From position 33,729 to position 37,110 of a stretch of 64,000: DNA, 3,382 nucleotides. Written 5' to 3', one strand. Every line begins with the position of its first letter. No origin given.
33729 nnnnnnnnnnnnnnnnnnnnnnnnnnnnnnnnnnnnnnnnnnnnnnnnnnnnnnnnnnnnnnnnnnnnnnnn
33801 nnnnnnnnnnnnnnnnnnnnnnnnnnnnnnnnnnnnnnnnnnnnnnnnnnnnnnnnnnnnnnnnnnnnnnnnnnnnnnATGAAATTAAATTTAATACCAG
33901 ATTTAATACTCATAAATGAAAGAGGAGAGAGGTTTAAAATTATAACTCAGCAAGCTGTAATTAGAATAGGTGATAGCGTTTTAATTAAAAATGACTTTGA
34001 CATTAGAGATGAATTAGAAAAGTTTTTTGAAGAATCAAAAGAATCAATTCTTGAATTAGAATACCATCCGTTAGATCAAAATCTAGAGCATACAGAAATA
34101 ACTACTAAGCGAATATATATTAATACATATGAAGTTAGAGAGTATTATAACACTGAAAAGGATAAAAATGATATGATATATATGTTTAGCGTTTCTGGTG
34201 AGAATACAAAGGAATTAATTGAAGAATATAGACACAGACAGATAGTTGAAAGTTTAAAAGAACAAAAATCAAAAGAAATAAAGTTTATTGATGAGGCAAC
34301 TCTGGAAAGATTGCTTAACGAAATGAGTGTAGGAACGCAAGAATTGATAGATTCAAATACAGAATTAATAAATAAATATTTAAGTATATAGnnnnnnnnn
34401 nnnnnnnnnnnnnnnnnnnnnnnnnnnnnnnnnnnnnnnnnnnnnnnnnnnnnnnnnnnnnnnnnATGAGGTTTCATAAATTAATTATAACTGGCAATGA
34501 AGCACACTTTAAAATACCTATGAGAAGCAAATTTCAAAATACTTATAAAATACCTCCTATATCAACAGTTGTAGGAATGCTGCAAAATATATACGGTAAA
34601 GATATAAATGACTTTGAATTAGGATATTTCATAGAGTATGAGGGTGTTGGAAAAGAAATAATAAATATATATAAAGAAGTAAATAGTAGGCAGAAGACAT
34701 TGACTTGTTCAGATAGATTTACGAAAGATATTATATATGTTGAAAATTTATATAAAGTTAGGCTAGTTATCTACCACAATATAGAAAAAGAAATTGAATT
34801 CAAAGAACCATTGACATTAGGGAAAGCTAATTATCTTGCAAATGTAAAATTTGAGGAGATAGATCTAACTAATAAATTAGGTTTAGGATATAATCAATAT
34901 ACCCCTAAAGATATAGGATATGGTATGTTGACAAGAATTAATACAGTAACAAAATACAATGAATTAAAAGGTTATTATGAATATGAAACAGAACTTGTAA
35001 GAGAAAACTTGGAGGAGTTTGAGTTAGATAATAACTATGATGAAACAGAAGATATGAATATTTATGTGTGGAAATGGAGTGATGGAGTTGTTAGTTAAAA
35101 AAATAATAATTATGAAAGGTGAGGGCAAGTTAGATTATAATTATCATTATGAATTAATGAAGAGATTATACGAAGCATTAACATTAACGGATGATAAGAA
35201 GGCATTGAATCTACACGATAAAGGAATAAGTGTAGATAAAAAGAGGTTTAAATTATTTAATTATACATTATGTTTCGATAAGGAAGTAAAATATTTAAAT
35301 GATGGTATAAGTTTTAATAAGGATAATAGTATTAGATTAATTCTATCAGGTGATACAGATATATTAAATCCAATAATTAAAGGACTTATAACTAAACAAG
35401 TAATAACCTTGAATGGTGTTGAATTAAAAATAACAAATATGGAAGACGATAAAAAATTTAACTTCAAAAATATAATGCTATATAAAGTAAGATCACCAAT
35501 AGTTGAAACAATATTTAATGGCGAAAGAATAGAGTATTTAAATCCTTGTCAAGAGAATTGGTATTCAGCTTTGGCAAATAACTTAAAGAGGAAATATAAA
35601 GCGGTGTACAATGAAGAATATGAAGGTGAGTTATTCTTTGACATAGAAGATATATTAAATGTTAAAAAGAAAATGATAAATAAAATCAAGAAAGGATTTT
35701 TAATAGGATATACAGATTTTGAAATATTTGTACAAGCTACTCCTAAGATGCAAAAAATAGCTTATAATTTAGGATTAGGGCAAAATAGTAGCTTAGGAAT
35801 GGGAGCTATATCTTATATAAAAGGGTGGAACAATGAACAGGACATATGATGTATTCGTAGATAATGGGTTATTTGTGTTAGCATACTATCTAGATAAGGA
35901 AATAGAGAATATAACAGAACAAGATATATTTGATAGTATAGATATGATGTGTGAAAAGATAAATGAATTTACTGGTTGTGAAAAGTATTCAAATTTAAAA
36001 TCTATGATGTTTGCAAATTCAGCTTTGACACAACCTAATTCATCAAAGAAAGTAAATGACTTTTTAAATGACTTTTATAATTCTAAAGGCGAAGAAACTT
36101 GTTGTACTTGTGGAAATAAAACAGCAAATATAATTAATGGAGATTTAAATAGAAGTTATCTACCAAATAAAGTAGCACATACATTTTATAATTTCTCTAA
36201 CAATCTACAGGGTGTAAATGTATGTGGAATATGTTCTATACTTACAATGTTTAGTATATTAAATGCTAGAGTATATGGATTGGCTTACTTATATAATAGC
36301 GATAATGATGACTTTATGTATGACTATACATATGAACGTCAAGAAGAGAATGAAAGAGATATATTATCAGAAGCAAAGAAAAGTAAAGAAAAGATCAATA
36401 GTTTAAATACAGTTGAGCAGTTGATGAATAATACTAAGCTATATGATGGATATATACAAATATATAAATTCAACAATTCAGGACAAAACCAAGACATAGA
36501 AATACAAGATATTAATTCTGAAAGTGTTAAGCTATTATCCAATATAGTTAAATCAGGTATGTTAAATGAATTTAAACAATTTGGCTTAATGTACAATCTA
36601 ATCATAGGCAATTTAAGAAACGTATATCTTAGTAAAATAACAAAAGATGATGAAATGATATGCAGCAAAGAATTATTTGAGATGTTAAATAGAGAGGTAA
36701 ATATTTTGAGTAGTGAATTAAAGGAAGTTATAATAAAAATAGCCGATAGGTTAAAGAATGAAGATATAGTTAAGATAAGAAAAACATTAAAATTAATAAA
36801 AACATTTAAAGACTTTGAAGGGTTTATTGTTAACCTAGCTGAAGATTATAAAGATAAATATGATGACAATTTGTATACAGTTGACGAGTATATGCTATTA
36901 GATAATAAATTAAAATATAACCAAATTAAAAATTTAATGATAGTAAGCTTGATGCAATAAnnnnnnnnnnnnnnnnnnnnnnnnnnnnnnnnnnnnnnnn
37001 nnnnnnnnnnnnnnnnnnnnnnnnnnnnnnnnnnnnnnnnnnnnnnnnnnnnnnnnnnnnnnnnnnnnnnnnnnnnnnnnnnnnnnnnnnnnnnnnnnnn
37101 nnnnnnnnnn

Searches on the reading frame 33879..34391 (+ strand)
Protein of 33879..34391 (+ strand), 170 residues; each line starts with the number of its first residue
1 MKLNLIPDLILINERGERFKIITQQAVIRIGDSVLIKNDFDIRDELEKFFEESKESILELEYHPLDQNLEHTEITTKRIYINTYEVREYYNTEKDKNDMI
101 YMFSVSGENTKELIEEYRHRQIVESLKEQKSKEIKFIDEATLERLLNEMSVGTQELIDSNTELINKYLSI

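Call 6: search_protein_families(library=pfam, proteins=[window:33879-34391:+], max_evalue=0.01)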
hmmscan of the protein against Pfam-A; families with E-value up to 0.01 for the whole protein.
window:33879-34391:+ (170 aa): 0 families

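Call 7: search_protein_families(library=ncbifam, proteins=[window:33879-34391:+], max_evalue=0.01)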
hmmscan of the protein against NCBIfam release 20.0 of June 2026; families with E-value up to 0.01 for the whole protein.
window:33879-34391:+ (170 aa): 1 family
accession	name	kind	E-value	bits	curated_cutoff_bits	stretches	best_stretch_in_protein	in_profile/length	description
NF004586.0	PRK05928.2-4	equivalog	0.0018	17.8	401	1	55-126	29-100/240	uroporphyrinogen-III synthase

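Call 89: search_protein_families(library=padloc, proteins=[window:33879-34388:+], max_evalue=0.01)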
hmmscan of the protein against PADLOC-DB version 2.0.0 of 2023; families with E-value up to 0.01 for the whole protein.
window:33879-34388:+ (170 aa): 1 family
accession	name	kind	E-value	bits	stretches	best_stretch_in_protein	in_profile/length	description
PDLC03878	NsnB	-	0.00035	18.4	1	24-155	58-192/345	-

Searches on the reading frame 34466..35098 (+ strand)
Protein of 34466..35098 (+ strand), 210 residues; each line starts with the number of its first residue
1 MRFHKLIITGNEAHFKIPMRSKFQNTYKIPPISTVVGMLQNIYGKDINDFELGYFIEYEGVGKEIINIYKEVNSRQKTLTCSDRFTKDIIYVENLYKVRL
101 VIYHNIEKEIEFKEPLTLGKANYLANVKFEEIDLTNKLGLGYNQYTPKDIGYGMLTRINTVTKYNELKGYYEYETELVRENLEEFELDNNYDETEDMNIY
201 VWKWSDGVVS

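Call 6: search_protein_families(library=pfam, proteins=[window:34466-35098:+], max_evalue=0.01)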
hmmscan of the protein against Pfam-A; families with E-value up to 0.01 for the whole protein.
window:34466-35098:+ (210 aa): 1 family
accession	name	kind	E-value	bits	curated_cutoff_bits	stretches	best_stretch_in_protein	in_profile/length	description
PF09704.15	Cas_Cas5d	-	0.00011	22.7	23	1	12-49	10-47/217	CRISPR-associated protein (Cas_Cas5)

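Call 7: search_protein_families(library=ncbifam, proteins=[window:34466-35098:+], max_evalue=0.01)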
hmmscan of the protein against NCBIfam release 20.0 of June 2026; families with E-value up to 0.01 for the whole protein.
window:34466-35098:+ (210 aa): 3 families
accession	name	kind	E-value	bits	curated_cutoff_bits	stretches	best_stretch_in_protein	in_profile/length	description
TIGR01895.1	cas_Cas5t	exception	9.6e-18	64.6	96.7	1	5-200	5-195/217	type I-B CRISPR-associated protein Cas5b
TIGR02593.1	CRISPR_cas5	subfamily_domain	6.7e-10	38.6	17.8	1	9-45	7-43/43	CRISPR-associated protein Cas5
TIGR02592.1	cas_Cas5h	exception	0.00012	21.9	97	1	6-60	5-56/241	type I-B CRISPR-associated protein Cas5b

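Call 89: search_protein_families(library=padloc, proteins=[window:34466-35095:+], max_evalue=0.01)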
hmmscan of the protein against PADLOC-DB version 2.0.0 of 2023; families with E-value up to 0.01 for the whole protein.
window:34466-35095:+ (210 aa): 16 families
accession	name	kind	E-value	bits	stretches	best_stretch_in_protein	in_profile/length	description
PDLC00947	Cas5b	-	2.5e-18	64.6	1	5-200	5-195/217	"CRISPR-associated protein Cas5, subtype I-B/TNEAP"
PDLC01271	Cas5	-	6.5e-14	50.4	1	10-110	7-99/170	CAS-I-B; effector_G5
PDLC01197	Cas5b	-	5.1e-11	40.7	1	1-204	1-214/215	CAS-I-B; effector_G5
PDLC00950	Cas5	-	1.8e-10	38.6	1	9-45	7-43/43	CRISPR-associated protein Cas5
PDLC01453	Cas5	-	1.3e-09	36.3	1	13-104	13-99/205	CAS-I; effector_G5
PDLC01306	Cas5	-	9.5e-08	30.5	1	9-102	6-99/174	CAS-I; effector_G5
PDLC01644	Cas5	-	3.6e-07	28.8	1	8-49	6-47/192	CAS-I; effector_G5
PDLC01305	Cas5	-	1.4e-05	23.3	1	7-50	4-47/174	CAS-I-B; effector_G5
PDLC01432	Cas5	-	2.7e-05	22.5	1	2-74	2-65/211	CAS-I-B; effector_G5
PDLC00951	Cas5b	-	3.1e-05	21.9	1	6-60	5-56/241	"CRISPR-associated protein Cas5, subtype I-B/HMARI"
PDLC02097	Cas5b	-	0.00033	18.6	1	5-48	5-48/251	-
PDLC01262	Cas5a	-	0.00038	18.8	1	16-98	15-82/168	CAS-I-A; effector_G5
PDLC02095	Cas5b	-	0.00083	17.1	1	13-46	11-44/199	-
PDLC01301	Cas5b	-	0.0034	15.5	1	21-45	18-42/168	CAS-I-B; effector_G5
PDLC02096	Cas5b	-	0.0041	14.8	0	8-113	8-111/223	-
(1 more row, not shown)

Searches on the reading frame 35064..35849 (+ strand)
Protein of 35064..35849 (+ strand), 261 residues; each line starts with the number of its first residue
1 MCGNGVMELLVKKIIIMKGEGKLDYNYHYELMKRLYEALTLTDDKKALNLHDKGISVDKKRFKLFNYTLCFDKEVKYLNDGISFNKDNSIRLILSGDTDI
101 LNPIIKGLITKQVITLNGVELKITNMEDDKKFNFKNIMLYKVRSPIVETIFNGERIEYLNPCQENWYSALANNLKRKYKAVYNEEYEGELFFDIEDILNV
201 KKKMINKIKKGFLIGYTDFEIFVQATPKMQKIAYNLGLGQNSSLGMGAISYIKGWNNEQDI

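Call 6: search_protein_families(library=pfam, proteins=[window:35064-35849:+], max_evalue=0.01)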
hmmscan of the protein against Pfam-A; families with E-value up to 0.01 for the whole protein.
window:35064-35849:+ (261 aa): 3 families
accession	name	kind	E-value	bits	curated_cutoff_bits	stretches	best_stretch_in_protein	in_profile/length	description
PF01881.21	Cas_Cas6_C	-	4.2e-15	57.1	23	1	134-249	6-123/125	CRISPR associated protein Cas6, C-terminal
PF21350.2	Cas6_I-A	-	4.6e-07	30.5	27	1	23-124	2-98/101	CRISPR-associated protein Cas6, N-terminal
PF10040.14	CRISPR_Cas6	-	0.0018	19.4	25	1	169-249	23-89/89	CRISPR-associated endoribonuclease Cas6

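Call 7: search_protein_families(library=ncbifam, proteins=[window:35064-35849:+], max_evalue=0.01)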
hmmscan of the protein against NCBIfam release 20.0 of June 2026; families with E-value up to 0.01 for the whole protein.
window:35064-35849:+ (261 aa): 1 family
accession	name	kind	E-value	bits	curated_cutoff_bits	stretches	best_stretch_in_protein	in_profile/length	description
TIGR01877.1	cas_cas6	equivalog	1.2e-18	68.3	58.65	1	58-249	4-199/200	CRISPR-associated endoribonuclease Cas6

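Call 89: search_protein_families(library=padloc, proteins=[window:35064-35846:+], max_evalue=0.01)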
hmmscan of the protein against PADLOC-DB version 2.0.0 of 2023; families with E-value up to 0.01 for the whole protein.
window:35064-35846:+ (261 aa): 11 families
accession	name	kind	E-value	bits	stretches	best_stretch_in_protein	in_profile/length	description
PDLC01782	Cas6b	-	4.9e-39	132.8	1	20-252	12-234/235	-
PDLC01372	Cas6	-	1.9e-26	91.7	1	18-249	10-233/235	"CAS-I,CAS-II,CAS-III,CAS-IV,CAS-V,CAS-VI; crRNAmaturation"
PDLC01451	Cas6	-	5e-22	77.3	1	20-252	10-218/219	"CAS-I,CAS-II,CAS-III,CAS-IV,CAS-V,CAS-VI; crRNAmaturation"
PDLC01609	Cas6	-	1.2e-20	72.7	1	107-249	1-135/137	"CAS-I,CAS-II,CAS-III,CAS-IV,CAS-V,CAS-VI; crRNAmaturation"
PDLC02098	Cas6_IIIa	-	1.9e-20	72.1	1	22-252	14-200/200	-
PDLC00956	Cas6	-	3.1e-19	68.3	1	58-249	4-199/200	CRISPR-associated endoribonuclease Cas6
PDLC01718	typeIV_Cas6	-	1.3e-18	65.7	1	19-252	12-240/262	Cas6_7_IV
PDLC01265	Cas6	-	4.1e-17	61.6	1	62-249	1-178/179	"CAS-I,CAS-II,CAS-III,CAS-IV,CAS-V,CAS-VI; crRNAmaturation"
PDLC02101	Cas6b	-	2.3e-10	38.7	1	65-249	40-217/218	-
PDLC01786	Cas6b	-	3.4e-09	34.8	1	35-249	27-227/228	-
PDLC01788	Cas6b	-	2.1e-05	22.7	1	56-249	29-215/219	-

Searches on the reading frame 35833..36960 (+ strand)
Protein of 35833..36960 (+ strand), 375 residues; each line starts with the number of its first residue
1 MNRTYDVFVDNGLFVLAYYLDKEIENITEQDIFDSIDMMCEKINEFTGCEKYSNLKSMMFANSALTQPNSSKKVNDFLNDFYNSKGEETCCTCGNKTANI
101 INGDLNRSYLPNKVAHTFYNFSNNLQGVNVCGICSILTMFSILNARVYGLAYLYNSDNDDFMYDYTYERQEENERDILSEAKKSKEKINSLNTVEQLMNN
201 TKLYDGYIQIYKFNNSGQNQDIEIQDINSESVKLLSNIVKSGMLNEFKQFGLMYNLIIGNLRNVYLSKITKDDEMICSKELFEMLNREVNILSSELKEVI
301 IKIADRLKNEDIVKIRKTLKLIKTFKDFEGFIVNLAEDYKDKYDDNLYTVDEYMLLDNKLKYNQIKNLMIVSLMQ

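Call 6: search_protein_families(library=pfam, proteins=[window:35833-36960:+], max_evalue=0.01)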
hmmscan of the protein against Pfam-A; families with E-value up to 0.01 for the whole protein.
window:35833-36960:+ (375 aa): 0 families

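Call 7: search_protein_families(library=ncbifam, proteins=[window:35833-36960:+], max_evalue=0.01)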
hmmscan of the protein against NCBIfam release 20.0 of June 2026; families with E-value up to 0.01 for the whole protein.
window:35833-36960:+ (375 aa): 0 families

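Call 89: search_protein_families(library=padloc, proteins=[window:35833-36957:+], max_evalue=0.01)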
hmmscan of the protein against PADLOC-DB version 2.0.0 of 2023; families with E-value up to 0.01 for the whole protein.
window:35833-36957:+ (375 aa): 2 families
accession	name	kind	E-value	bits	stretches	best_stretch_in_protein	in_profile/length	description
PDLC02050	Cas8b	-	2.7e-11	41.6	1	21-373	99-485/496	-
PDLC01645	Cas8b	-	0.0042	15.5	1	85-143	3-59/62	CAS-I-B; effector_LS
